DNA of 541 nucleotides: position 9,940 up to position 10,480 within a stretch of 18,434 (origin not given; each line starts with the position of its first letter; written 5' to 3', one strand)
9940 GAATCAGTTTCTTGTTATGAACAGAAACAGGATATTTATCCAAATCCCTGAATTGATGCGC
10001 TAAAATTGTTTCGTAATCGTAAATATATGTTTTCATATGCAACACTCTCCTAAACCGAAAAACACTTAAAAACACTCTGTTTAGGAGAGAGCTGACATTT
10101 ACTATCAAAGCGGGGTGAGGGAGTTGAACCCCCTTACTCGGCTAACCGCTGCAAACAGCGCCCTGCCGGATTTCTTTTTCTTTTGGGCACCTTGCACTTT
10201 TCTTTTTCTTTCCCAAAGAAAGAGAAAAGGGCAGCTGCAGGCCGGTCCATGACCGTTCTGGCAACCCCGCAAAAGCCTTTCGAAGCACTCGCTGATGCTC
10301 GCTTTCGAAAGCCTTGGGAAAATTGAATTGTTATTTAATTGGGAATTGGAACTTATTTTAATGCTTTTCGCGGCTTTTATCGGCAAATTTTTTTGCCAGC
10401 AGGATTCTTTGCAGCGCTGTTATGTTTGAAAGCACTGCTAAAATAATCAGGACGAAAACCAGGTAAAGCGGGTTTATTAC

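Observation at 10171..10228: Two-copy three-arm pyrimidine/purine/purine element: candidate triple helix or two-state hairpin switch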

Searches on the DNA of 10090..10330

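Call 33: search_rna_families(source=window, start=10090, end=10330, threshold=evalue, max_evalue=10)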
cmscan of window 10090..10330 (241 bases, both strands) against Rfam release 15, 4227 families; matches with E-value up to 10: 15.
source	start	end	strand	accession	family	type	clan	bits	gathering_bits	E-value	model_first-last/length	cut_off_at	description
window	10181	10249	+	RF03323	mir-3613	Gene; miRNA;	-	20.9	91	0.036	1-86/86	no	mir-3613 microRNA precursor family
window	10185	10244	-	RF03834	mir-3173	Gene; miRNA;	-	16.9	84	1.6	1-80/80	no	mir-3173 microRNA precursor family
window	10193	10233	-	RF03323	mir-3613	Gene; miRNA;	-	16.3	91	0.72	18-68/86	no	mir-3613 microRNA precursor family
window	10191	10235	+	RF00830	mir-74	Gene; miRNA;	CL00090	15.7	57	0.8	1-80/80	no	mir-74 microRNA precursor family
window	10193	10233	+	RF04239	mir-4679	Gene; miRNA;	-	15.7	88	2.3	1-75/75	no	mir-4679 microRNA precursor family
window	10188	10247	+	RF03834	mir-3173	Gene; miRNA;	-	15.4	84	3.8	1-80/80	no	mir-3173 microRNA precursor family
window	10191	10235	+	RF03861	mir-4484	Gene; miRNA;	-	15.2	90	4.4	1-89/89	no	mir-4484 microRNA precursor family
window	10102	10187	+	RF03466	mir-1184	Gene; miRNA;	-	14.6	70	2.8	1-99/99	no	mir-1184 microRNA precursor family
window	10193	10233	-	RF04239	mir-4679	Gene; miRNA;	-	14.6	88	4.5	1-75/75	no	mir-4679 microRNA precursor family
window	10189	10242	-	RF03487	mir-4423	Gene; miRNA;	-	13.3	78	8.4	1-80/80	no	mir-4423 microRNA precursor family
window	10192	10235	-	RF03490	mir-1426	Gene; miRNA;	-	13.3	71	8.9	1-89/89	no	mir-1426 microRNA precursor family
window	10166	10233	+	RF01705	Flavo-1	Gene; sRNA;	-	13.1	42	4.4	18-62/76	no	Flavo-1 RNA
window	10101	10229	-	RF02488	GlsR25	Gene; snRNA; snoRNA; HACA-box;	-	12.9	100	4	1-146/146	no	Small nucleolar RNA GlsR25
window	10190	10240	-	RF01705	Flavo-1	Gene; sRNA;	-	11.8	42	9.8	13-65/76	no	Flavo-1 RNA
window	10117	10133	-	RF00023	tmRNA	Gene;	CL00001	8.2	47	0.17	347-363/374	no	transfer-messenger RNA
